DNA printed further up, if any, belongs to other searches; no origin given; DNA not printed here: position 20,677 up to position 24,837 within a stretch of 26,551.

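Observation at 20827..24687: A single 1286-aa polypeptide fusing an MMPL/RND-like exporter, an HX4D lysophospholipid acyltransferase and a SAM methyltransferase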

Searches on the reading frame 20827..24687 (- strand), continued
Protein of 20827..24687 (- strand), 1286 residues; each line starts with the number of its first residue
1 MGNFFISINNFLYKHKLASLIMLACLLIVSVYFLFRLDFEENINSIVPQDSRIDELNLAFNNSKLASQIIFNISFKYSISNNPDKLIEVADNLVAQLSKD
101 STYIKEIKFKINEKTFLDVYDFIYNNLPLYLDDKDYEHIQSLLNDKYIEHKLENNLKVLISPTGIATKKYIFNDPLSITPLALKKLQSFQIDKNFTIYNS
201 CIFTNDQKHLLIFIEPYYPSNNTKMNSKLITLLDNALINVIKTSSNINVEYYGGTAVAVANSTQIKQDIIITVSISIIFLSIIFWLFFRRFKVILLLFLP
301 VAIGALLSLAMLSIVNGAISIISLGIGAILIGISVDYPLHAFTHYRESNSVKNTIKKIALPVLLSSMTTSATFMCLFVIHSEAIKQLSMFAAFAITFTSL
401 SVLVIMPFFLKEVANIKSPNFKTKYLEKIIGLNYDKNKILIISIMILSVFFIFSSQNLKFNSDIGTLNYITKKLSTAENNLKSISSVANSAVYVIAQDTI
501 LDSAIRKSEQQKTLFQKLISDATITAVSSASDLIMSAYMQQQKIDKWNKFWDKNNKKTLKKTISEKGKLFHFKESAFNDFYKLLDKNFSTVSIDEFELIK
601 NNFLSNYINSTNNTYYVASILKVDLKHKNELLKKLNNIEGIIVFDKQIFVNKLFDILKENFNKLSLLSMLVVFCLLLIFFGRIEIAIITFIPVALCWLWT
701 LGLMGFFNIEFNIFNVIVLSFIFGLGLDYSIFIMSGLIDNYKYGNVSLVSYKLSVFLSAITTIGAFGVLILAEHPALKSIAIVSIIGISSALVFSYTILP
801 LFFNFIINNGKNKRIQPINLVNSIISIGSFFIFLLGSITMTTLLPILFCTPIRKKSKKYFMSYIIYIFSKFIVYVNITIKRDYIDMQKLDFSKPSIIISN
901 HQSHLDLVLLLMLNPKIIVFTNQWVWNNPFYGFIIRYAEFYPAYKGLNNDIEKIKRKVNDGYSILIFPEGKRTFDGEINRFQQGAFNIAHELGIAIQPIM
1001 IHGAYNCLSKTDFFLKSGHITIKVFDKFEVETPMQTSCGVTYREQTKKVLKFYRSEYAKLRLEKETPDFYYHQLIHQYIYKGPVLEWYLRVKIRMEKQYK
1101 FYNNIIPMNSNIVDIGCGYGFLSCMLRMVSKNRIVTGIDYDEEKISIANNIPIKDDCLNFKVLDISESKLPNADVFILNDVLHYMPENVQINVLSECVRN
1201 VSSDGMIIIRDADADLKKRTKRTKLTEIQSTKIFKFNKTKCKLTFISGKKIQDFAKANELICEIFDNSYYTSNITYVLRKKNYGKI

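Call 8: find_homologous_proteins(query=window:20827-24687:-, max_evalue=0.00001)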
Query window:20827-24687:- (1286 aa): 246 proteins with E <= 0.00001 among 8000 candidates; the best 120 are listed.
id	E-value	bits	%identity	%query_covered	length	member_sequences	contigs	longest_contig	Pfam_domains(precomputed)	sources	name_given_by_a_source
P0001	0.0e+0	2803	100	100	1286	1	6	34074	PF13847.13,PF13489.13,PF03176.22,PF13649.13,PF00891.25,PF01553.27,PF08241.19,PF08242.19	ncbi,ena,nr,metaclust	ncbi:MAG: hypothetical protein A2X12_10525 [Bacteroidetes bacterium GWE2_29_8]|nr:MAG: hypothetical 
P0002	0.0e+0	1597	56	100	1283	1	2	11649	PF13847.13,PF13489.13,PF03176.22,PF05175.21,PF13649.13,PF00891.25,PF01553.27,PF08241.19,PF08242.19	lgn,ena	-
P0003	0.0e+0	1578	55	100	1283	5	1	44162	PF13847.13,PF13489.13,PF03176.22,PF05175.21,PF13649.13,PF00891.25,PF01553.27,PF08241.19,PF08242.19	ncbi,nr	ncbi:MAG: MMPL family transporter [Prolixibacteraceae bacterium]|nr:MMPL family transporter [Prolixi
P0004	0.0e+0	1565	55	100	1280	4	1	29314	PF13847.13,PF13489.13,PF03176.22,PF05175.21,PF13649.13,PF00891.25,PF01553.27,PF08241.19,PF08242.19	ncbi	-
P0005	0.0e+0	1514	53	100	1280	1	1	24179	PF13847.13,PF13489.13,PF03176.22,PF05175.21,PF13649.13,PF00891.25,PF13679.13,PF01739.25,PF01553.27,PF08241.19,PF08242.19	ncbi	ncbi:MAG: MMPL family transporter [Bacteroidota bacterium]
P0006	0.0e+0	1511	53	100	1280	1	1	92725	PF13847.13,PF13489.13,PF03176.22,PF05175.21,PF13649.13,PF00891.25,PF01553.27,PF08241.19,PF08242.19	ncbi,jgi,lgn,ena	-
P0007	0.0e+0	1499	52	100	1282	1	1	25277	PF13847.13,PF03176.22,PF05175.21,PF13649.13,PF00891.25,PF01553.27,PF08241.19,PF08242.19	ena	-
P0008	0.0e+0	1492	51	100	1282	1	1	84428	PF13847.13,PF03176.22,PF05175.21,PF13649.13,PF00891.25,PF01553.27,PF08241.19,PF08242.19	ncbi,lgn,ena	-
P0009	0.0e+0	1482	52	100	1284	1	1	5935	PF13847.13,PF13489.13,PF03176.22,PF13649.13,PF00891.25,PF01553.27,PF08241.19,PF08242.19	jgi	jgi:uncharacterized protein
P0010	0.0e+0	1476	53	99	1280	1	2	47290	PF13847.13,PF03176.22,PF05175.21,PF13649.13,PF01553.27,PF08241.19,PF08242.19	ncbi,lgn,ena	ncbi:MAG: 1-acyl-sn-glycerol-3-phosphate acyltransferase [Bacteroidota bacterium]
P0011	0.0e+0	1467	52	100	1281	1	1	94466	PF13847.13,PF13489.13,PF03176.22,PF05175.21,PF13649.13,PF00891.25,PF01553.27,PF08241.19,PF08242.19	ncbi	-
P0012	0.0e+0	1459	49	100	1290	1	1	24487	PF13847.13,PF13489.13,PF03176.22,PF05175.21,PF13649.13,PF00891.25,PF01553.27,PF08241.19,PF08242.19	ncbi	ncbi:MAG: MMPL family transporter [Bacteroidota bacterium]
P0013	0.0e+0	1458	53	100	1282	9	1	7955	PF13847.13,PF13489.13,PF03176.22,PF05175.21,PF13649.13,PF00891.25,PF13679.13,PF01553.27,PF08241.19,PF08242.19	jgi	-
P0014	0.0e+0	1452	49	100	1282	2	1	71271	PF13847.13,PF13489.13,PF03176.22,PF05175.21,PF13649.13,PF00891.25,PF00873.26,PF01553.27,PF08241.19,PF08242.19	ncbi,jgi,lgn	-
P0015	0.0e+0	1445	50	100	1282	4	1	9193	PF13847.13,PF13489.13,PF03176.22,PF05175.21,PF13649.13,PF00891.25,PF00873.26,PF01553.27,PF08241.19,PF08242.19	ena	-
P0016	0.0e+0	1444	49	100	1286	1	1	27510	PF13847.13,PF13489.13,PF03176.22,PF05175.21,PF13649.13,PF00891.25,PF01739.25,PF01553.27,PF08241.19,PF08242.19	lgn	-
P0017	0.0e+0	1443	50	99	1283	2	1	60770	PF13847.13,PF13489.13,PF03176.22,PF05175.21,PF13649.13,PF00891.25,PF01553.27,PF08241.19,PF08242.19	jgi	-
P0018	0.0e+0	1438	52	100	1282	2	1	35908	PF13847.13,PF13489.13,PF03176.22,PF05175.21,PF13649.13,PF00891.25,PF01553.27,PF08241.19,PF08242.19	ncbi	ncbi:MAG: MMPL family transporter [Bacteroidota bacterium]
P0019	0.0e+0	1427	50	99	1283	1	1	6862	PF13847.13,PF13489.13,PF03176.22,PF05175.21,PF13649.13,PF00891.25,PF01553.27,PF08241.19,PF08242.19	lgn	-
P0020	0.0e+0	1422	49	100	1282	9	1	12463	PF13847.13,PF13489.13,PF03176.22,PF05175.21,PF13649.13,PF00891.25,PF01553.27,PF08241.19,PF08242.19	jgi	jgi:1-acyl-sn-glycerol-3-phosphate acyltransferase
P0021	0.0e+0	1418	49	100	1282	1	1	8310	PF13847.13,PF13489.13,PF03176.22,PF05175.21,PF13649.13,PF00891.25,PF01553.27,PF08241.19,PF08242.19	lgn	-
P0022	0.0e+0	1417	52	100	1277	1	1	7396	PF13847.13,PF13489.13,PF03176.22,PF05175.21,PF13649.13,PF00891.25,PF01739.25,PF01553.27,PF08241.19,PF08242.19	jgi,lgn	-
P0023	0.0e+0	1412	52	100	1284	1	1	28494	PF13847.13,PF13489.13,PF03176.22,PF05175.21,PF13649.13,PF00891.25,PF01553.27,PF08241.19,PF08242.19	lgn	-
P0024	0.0e+0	1411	49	100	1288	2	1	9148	PF13847.13,PF03176.22,PF05175.21,PF13649.13,PF00891.25,PF01553.27,PF08242.19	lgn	-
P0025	0.0e+0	1400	48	100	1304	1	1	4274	PF13847.13,PF03176.22,PF13649.13,PF00891.25,PF01553.27,PF08242.19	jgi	jgi:1-acyl-sn-glycerol-3-phosphate acyltransferase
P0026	0.0e+0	1396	49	100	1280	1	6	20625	PF13847.13,PF13489.13,PF03176.22,PF05175.21,PF13649.13,PF00891.25,PF01553.27,PF08241.19,PF08242.19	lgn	-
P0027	0.0e+0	1394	48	100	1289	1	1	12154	PF13847.13,PF03176.22,PF05175.21,PF13649.13,PF00891.25,PF00873.26,PF01553.27,PF08241.19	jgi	jgi:1-acyl-sn-glycerol-3-phosphate acyltransferase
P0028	0.0e+0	1392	48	100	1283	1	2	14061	PF13847.13,PF13489.13,PF03176.22,PF05175.21,PF13649.13,PF00891.25,PF01553.27,PF08241.19,PF08242.19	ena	-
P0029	0.0e+0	1390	47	100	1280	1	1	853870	PF13847.13,PF03176.22,PF05175.21,PF13649.13,PF00891.25,PF01553.27,PF08241.19,PF08242.19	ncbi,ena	-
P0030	0.0e+0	1388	49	99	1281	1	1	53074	PF13847.13,PF13489.13,PF03176.22,PF05175.21,PF13649.13,PF00891.25,PF01553.27,PF08241.19,PF08242.19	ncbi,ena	-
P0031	0.0e+0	1386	48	100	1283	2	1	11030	PF13847.13,PF13489.13,PF03176.22,PF13649.13,PF00891.25,PF01553.27,PF08241.19,PF08242.19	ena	-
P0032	0.0e+0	1380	48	99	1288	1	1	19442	PF13847.13,PF13489.13,PF03176.22,PF05175.21,PF13649.13,PF00891.25,PF01553.27,PF08241.19,PF08242.19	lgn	-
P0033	0.0e+0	1373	47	100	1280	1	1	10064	PF13847.13,PF13489.13,PF03176.22,PF05175.21,PF13649.13,PF00891.25,PF01553.27,PF08241.19,PF08242.19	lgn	-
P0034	0.0e+0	1372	46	100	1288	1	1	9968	PF13847.13,PF03176.22,PF05175.21,PF13649.13,PF00891.25,PF01553.27,PF08241.19,PF08242.19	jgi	jgi:1-acyl-sn-glycerol-3-phosphate acyltransferase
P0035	0.0e+0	1371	47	100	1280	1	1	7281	PF13847.13,PF13489.13,PF03176.22,PF05175.21,PF13649.13,PF00891.25,PF00873.26,PF01553.27,PF08241.19,PF08242.19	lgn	-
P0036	0.0e+0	1369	50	100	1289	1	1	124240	PF13847.13,PF13489.13,PF03176.22,PF05175.21,PF13649.13,PF00891.25,PF01739.25,PF01553.27,PF08241.19,PF08242.19,PF05401.17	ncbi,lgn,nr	ncbi:MAG: MMPL family transporter [Bacteroidales bacterium]|nr:MMPL family transporter [Bacteroidale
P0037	0.0e+0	1368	48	99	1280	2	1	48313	PF13847.13,PF13489.13,PF03176.22,PF05175.21,PF13649.13,PF00891.25,PF01553.27,PF08241.19,PF08242.19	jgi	-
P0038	0.0e+0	1367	47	99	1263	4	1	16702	PF13847.13,PF13489.13,PF03176.22,PF05175.21,PF13649.13,PF00891.25,PF01553.27,PF08241.19,PF08242.19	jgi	-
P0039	0.0e+0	1366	48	99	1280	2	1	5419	PF13847.13,PF13489.13,PF03176.22,PF05175.21,PF13649.13,PF00891.25,PF01553.27,PF08241.19,PF08242.19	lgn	-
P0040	0.0e+0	1365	48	100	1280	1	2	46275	PF13847.13,PF13489.13,PF03176.22,PF05175.21,PF13649.13,PF00891.25,PF00873.26,PF01553.27,PF08241.19,PF08242.19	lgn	-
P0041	0.0e+0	1365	50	100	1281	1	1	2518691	PF13847.13,PF13489.13,PF03176.22,PF13649.13,PF00891.25,PF01553.27,PF08241.19,PF08242.19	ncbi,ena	-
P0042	0.0e+0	1352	47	100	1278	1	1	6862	PF13847.13,PF13489.13,PF03176.22,PF05175.21,PF13649.13,PF00891.25,PF01553.27,PF08241.19,PF08242.19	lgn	-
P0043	0.0e+0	1350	47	100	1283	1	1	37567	PF13847.13,PF13489.13,PF03176.22,PF05175.21,PF13649.13,PF00891.25,PF01553.27,PF08241.19,PF08242.19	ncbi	-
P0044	0.0e+0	1349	47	100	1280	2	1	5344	PF13847.13,PF13489.13,PF03176.22,PF05175.21,PF13649.13,PF00891.25,PF01553.27,PF08241.19,PF08242.19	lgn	-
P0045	0.0e+0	1349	47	100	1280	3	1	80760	PF13847.13,PF03176.22,PF05175.21,PF13649.13,PF00891.25,PF01553.27,PF08241.19,PF08242.19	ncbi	ncbi:MAG: MMPL family transporter [Bacteroidales bacterium]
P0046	0.0e+0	1341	48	100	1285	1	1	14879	PF13847.13,PF13489.13,PF03176.22,PF03848.21,PF05175.21,PF13649.13,PF00891.25,PF01553.27,PF08241.19,PF08242.19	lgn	-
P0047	0.0e+0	1335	49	100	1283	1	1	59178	PF13847.13,PF03176.22,PF13649.13,PF01553.27,PF08241.19,PF08242.19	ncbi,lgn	-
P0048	0.0e+0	1329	47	100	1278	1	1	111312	PF13847.13,PF13489.13,PF03176.22,PF05175.21,PF13649.13,PF00891.25,PF17987.8,PF01553.27,PF08241.19,PF08242.19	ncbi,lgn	-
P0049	0.0e+0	1328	47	100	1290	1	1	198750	PF13847.13,PF13489.13,PF03176.22,PF05175.21,PF13649.13,PF00891.25,PF01739.25,PF01553.27,PF08241.19,PF08242.19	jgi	jgi:uncharacterized protein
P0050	0.0e+0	1323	49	97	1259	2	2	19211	PF13847.13,PF13489.13,PF03176.22,PF13649.13,PF00891.25,PF01553.27,PF08241.19,PF08242.19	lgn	-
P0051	0.0e+0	1320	47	100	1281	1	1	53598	PF13847.13,PF13489.13,PF03176.22,PF05175.21,PF13649.13,PF00891.25,PF01553.27,PF08242.19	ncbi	-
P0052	0.0e+0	1310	48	100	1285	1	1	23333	PF13847.13,PF03176.22,PF03848.21,PF05175.21,PF13649.13,PF00891.25,PF01553.27,PF08241.19,PF08242.19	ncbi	-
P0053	0.0e+0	1303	47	100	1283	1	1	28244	PF13847.13,PF03176.22,PF05175.21,PF13649.13,PF00891.25,PF01553.27,PF08241.19,PF08242.19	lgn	-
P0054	0.0e+0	1300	45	99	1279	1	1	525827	PF13847.13,PF13489.13,PF03176.22,PF05175.21,PF13649.13,PF00891.25,PF17987.8,PF01553.27,PF08241.19,PF08242.19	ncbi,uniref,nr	ncbi:MMPL family transporter [Carboxylicivirga sp. A043]|uniref:trifunctional MMPL family transporte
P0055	0.0e+0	1300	47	100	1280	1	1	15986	PF13847.13,PF13489.13,PF03176.22,PF05175.21,PF13649.13,PF00891.25,PF01553.27,PF08241.19,PF08242.19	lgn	-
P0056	0.0e+0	1299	47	98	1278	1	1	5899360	PF13847.13,PF13489.13,PF03176.22,PF05175.21,PF13649.13,PF00891.25,PF17987.8,PF01553.27,PF08241.19,PF08242.19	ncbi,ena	-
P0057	0.0e+0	1296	46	100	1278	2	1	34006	PF13847.13,PF13489.13,PF03176.22,PF05175.21,PF13649.13,PF01553.27,PF08241.19,PF08242.19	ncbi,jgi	-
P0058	0.0e+0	1294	47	100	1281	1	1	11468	PF13847.13,PF03176.22,PF13649.13,PF00891.25,PF01553.27,PF08242.19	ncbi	-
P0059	0.0e+0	1289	45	100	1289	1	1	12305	PF13847.13,PF13489.13,PF03176.22,PF05175.21,PF13649.13,PF00891.25,PF01739.25,PF01553.27,PF08241.19,PF08242.19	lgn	-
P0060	0.0e+0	1284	46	100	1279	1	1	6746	PF13847.13,PF13489.13,PF03176.22,PF05175.21,PF13649.13,PF00891.25,PF01739.25,PF01553.27,PF08241.19,PF08242.19,PF05401.17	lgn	-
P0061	0.0e+0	1283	47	100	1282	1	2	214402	PF13847.13,PF13489.13,PF03176.22,PF05175.21,PF13649.13,PF00891.25,PF01553.27,PF08241.19,PF08242.19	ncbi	-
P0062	0.0e+0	1280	48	99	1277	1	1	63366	PF13847.13,PF03176.22,PF13649.13,PF00891.25,PF13679.13,PF01553.27,PF08241.19,PF08242.19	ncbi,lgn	-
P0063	0.0e+0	1276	44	99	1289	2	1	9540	PF13847.13,PF13489.13,PF03176.22,PF05175.21,PF13649.13,PF00891.25,PF01739.25,PF01553.27,PF08241.19,PF08242.19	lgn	-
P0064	0.0e+0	1270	45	99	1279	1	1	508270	PF13847.13,PF03176.22,PF05175.21,PF13649.13,PF00891.25,PF01553.27,PF08241.19,PF08242.19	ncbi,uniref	ncbi:1-acyl-sn-glycerol-3-phosphate acyltransferase [Carboxylicivirga sp. RSCT41]|uniref:1-acyl-sn-g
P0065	0.0e+0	1267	54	83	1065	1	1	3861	PF13847.13,PF13489.13,PF03176.22,PF05175.21,PF13649.13,PF00891.25,PF01553.27,PF08241.19,PF08242.19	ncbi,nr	ncbi:MAG: hypothetical protein DRP35_08540 [Candidatus Zixiibacteriota bacterium]|nr:MAG: hypothetic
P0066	0.0e+0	1259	46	100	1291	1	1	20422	PF13847.13,PF13489.13,PF03176.22,PF05175.21,PF13649.13,PF00891.25,PF01553.27,PF08241.19,PF08242.19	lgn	-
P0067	0.0e+0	1254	47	91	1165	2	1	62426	PF13847.13,PF13489.13,PF03176.22,PF13649.13,PF00891.25,PF00873.26,PF01553.27,PF08241.19,PF08242.19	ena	-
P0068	0.0e+0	1252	45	100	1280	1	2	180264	PF13847.13,PF13489.13,PF03176.22,PF05175.21,PF13649.13,PF00891.25,PF01553.27,PF08241.19,PF08242.19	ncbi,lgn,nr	ncbi:MAG: MMPL family transporter [Marinilabiliaceae bacterium]|nr:MMPL family transporter [Marinila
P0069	0.0e+0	1227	45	99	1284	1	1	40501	PF13847.13,PF13489.13,PF03176.22,PF05175.21,PF13649.13,PF13679.13,PF01739.25,PF01553.27,PF08241.19,PF08242.19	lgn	-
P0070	0.0e+0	1227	45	100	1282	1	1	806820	PF13847.13,PF13489.13,PF03176.22,PF13649.13,PF01553.27,PF08241.19,PF08242.19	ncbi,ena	-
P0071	0.0e+0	1201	45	99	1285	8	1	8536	PF13847.13,PF13489.13,PF03176.22,PF05175.21,PF13649.13,PF00891.25,PF13679.13,PF01553.27,PF08241.19,PF08242.19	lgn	-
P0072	0.0e+0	1133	43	97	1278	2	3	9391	PF13847.13,PF13489.13,PF03176.22,PF05175.21,PF13649.13,PF00891.25,PF01553.27,PF08241.19,PF08242.19,PF05401.17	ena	-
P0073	0.0e+0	1133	43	97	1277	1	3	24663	PF13847.13,PF13489.13,PF03176.22,PF05175.21,PF13649.13,PF00891.25,PF01553.27,PF08241.19,PF08242.19,PF05401.17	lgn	-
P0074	0.0e+0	1114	42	100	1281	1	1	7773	PF13847.13,PF13489.13,PF03176.22,PF05175.21,PF13649.13,PF00891.25,PF00873.26,PF01553.27,PF08241.19,PF08242.19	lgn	-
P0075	0.0e+0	1105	41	97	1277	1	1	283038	PF13847.13,PF13489.13,PF03176.22,PF05175.21,PF13649.13,PF01553.27,PF08241.19,PF08242.19,PF05401.17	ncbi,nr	ncbi:MAG: MMPL family transporter [Bacteroidetes bacterium]|nr:MMPL family transporter [Bacteroidota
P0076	0.0e+0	1091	38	100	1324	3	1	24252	PF13847.13,PF03176.22,PF05175.21,PF13649.13,PF00891.25,PF01553.27,PF08241.19,PF08242.19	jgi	-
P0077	0.0e+0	1080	41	99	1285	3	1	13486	PF13847.13,PF13489.13,PF03176.22,PF13649.13,PF00891.25,PF01553.27,PF08241.19,PF08242.19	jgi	jgi:uncharacterized protein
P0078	0.0e+0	1074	40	100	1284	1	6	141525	PF13847.13,PF13489.13,PF03176.22,PF05175.21,PF13649.13,PF00891.25,PF13679.13,PF01739.25,PF01553.27,PF08241.19,PF08242.19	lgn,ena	-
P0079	0.0e+0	1066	39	97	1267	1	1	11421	PF13847.13,PF03176.22,PF05175.21,PF13649.13,PF00891.25,PF01553.27,PF08241.19,PF08242.19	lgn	-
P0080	0.0e+0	1059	40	100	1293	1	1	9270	PF13847.13,PF13489.13,PF03176.22,PF05175.21,PF13649.13,PF00891.25,PF01553.27,PF08241.19,PF08242.19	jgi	jgi:1-acyl-sn-glycerol-3-phosphate acyltransferase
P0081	0.0e+0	1058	40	99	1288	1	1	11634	PF13847.13,PF13489.13,PF03176.22,PF05175.21,PF13649.13,PF01553.27,PF08241.19,PF08242.19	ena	-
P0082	0.0e+0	1057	38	100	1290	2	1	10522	PF13847.13,PF13489.13,PF03176.22,PF05175.21,PF13649.13,PF00891.25,PF01553.27,PF08241.19,PF08242.19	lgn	-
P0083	0.0e+0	1052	41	99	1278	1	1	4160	PF13847.13,PF03176.22,PF05175.21,PF13649.13,PF02355.23,PF01553.27,PF08241.19,PF08242.19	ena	-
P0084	0.0e+0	1051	39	100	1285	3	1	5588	PF13847.13,PF03176.22,PF05175.21,PF13649.13,PF00891.25,PF01553.27,PF08241.19,PF08242.19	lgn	-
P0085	0.0e+0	1046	40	100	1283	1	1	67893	PF13847.13,PF03176.22,PF03848.21,PF13649.13,PF01553.27,PF08241.19,PF08242.19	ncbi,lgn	-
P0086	0.0e+0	1046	40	99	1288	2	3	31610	PF13847.13,PF13489.13,PF03176.22,PF05175.21,PF13649.13,PF01553.27,PF08241.19,PF08242.19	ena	-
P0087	0.0e+0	1042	45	79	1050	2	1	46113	PF03176.22,PF01553.27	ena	-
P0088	0.0e+0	1034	39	100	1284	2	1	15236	PF13847.13,PF13489.13,PF03176.22,PF05175.21,PF13649.13,PF00891.25,PF01553.27,PF08241.19,PF08242.19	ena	-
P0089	0.0e+0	1019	39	98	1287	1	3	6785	PF13847.13,PF13489.13,PF03176.22,PF05175.21,PF13649.13,PF01553.27,PF08241.19,PF08242.19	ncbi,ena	-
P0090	0.0e+0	1018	39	99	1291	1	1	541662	PF13847.13,PF13489.13,PF03176.22,PF05175.21,PF13649.13,PF01553.27,PF08241.19,PF08242.19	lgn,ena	-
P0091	0.0e+0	1014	38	100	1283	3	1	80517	PF13847.13,PF13489.13,PF06325.20,PF03176.22,PF05175.21,PF13649.13,PF01553.27,PF08241.19,PF08242.19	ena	-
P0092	1.1e-294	999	38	98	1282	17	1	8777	PF13847.13,PF13489.13,PF03176.22,PF05175.21,PF13649.13,PF01739.25,PF01553.27,PF08241.19,PF08242.19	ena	-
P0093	1.6e-291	989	38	99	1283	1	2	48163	PF13847.13,PF13489.13,PF03176.22,PF05175.21,PF13649.13,PF01739.25,PF01553.27,PF08241.19,PF08242.19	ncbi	-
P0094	1.5e-288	979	39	99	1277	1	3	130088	PF13847.13,PF03176.22,PF05175.21,PF13649.13,PF00891.25,PF12847.14,PF01553.27,PF08241.19,PF08242.19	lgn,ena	-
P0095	1.3e-285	969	37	99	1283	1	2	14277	PF13847.13,PF13489.13,PF03176.22,PF05175.21,PF13649.13,PF01553.27,PF08241.19,PF08242.19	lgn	-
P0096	1.0e-283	963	36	99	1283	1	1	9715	PF13847.13,PF13489.13,PF03176.22,PF05175.21,PF13649.13,PF00891.25,PF01553.27,PF08241.19,PF08242.19,PF05401.17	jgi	jgi:1-acyl-sn-glycerol-3-phosphate acyltransferase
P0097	7.6e-283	960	35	100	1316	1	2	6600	PF13847.13,PF13489.13,PF03176.22,PF05175.21,PF13649.13,PF01739.25,PF01553.27,PF08241.19,PF08242.19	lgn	-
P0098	1.2e-281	956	38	100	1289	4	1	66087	PF13847.13,PF03176.22,PF05175.21,PF13649.13,PF00891.25,PF01553.27,PF08241.19,PF08242.19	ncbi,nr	ncbi:MAG: MMPL family transporter [Bacteroidales bacterium]|nr:MMPL family transporter [Bacteroidale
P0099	1.2e-281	956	37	100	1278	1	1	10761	PF13489.13,PF08241.19,PF05401.17,PF07021.19,PF13847.13,PF06325.20,PF03176.22,PF05175.21,PF13649.13,PF00891.25,PF01553.27,PF08242.19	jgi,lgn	jgi:1-acyl-sn-glycerol-3-phosphate acyltransferase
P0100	1.5e-277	942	38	100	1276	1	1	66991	PF13847.13,PF13489.13,PF03176.22,PF03848.21,PF05175.21,PF13649.13,PF01739.25,PF01553.27,PF08241.19,PF08242.19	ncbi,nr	ncbi:MAG: methyltransferase protein [Bacteroidota bacterium]|nr:methyltransferase protein [Bacteroid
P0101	3.9e-275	934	37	99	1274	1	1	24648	PF13847.13,PF13489.13,PF03176.22,PF05175.21,PF13649.13,PF01739.25,PF01553.27,PF08241.19,PF08242.19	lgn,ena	-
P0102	1.5e-269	916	36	100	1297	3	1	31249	PF13847.13,PF13489.13,PF03176.22,PF05175.21,PF12349.15,PF13649.13,PF01553.27,PF08241.19,PF08242.19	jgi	-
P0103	1.2e-267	910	37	94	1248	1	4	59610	PF13847.13,PF03176.22,PF13649.13,PF01553.27,PF08241.19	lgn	-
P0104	1.5e-231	790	34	94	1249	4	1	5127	PF03176.22,PF13649.13,PF01553.27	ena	-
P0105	3.8e-226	772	35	91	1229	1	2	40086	PF03176.22,PF01553.27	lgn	-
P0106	6.2e-225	768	33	99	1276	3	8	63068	PF13847.13,PF03176.22,PF05175.21,PF13649.13,PF01739.25,PF01553.27,PF08241.19,PF08242.19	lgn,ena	-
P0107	7.4e-225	768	36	92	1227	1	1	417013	PF03176.22,PF00873.26,PF01553.27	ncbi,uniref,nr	ncbi:MMPL family transporter [Aureibaculum sp. 2210JD6-5]|uniref:MMPL family transporter n=1 Tax=Aur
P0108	2.7e-222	759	35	92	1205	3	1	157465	PF03176.22,PF01553.27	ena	-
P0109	1.7e-220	753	35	92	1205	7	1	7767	PF03176.22,PF01553.27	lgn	-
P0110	2.6e-219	749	35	89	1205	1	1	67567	PF03176.22,PF00873.26,PF01553.27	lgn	-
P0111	3.8e-219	749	35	92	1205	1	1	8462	PF03176.22,PF01553.27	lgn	-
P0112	5.8e-219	748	35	89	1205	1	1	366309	PF03176.22,PF00873.26,PF01553.27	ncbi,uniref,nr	ncbi:1-acyl-sn-glycerol-3-phosphate acyltransferase [Flavobacterium macacae]|uniref:Glycerol acyltra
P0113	2.4e-218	746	35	89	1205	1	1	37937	PF03176.22,PF00873.26,PF01553.27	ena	-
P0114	2.8e-218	746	35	89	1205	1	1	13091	PF03176.22,PF00873.26,PF01553.27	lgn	-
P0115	4.4e-218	745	34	89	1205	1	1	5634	PF03176.22,PF01553.27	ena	-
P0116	1.5e-216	740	34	92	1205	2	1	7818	PF03176.22,PF00873.26,PF01553.27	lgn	-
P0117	1.6e-216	740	34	93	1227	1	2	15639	PF03176.22,PF01553.27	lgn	-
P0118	3.0e-214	733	34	91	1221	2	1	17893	PF03176.22,PF00873.26,PF01553.27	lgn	-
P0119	3.8e-213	729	36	87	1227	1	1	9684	PF03176.22,PF01553.27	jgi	jgi:1-acyl-sn-glycerol-3-phosphate acyltransferase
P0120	1.8e-212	727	35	89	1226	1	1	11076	PF03176.22,PF00873.26,PF01553.27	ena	-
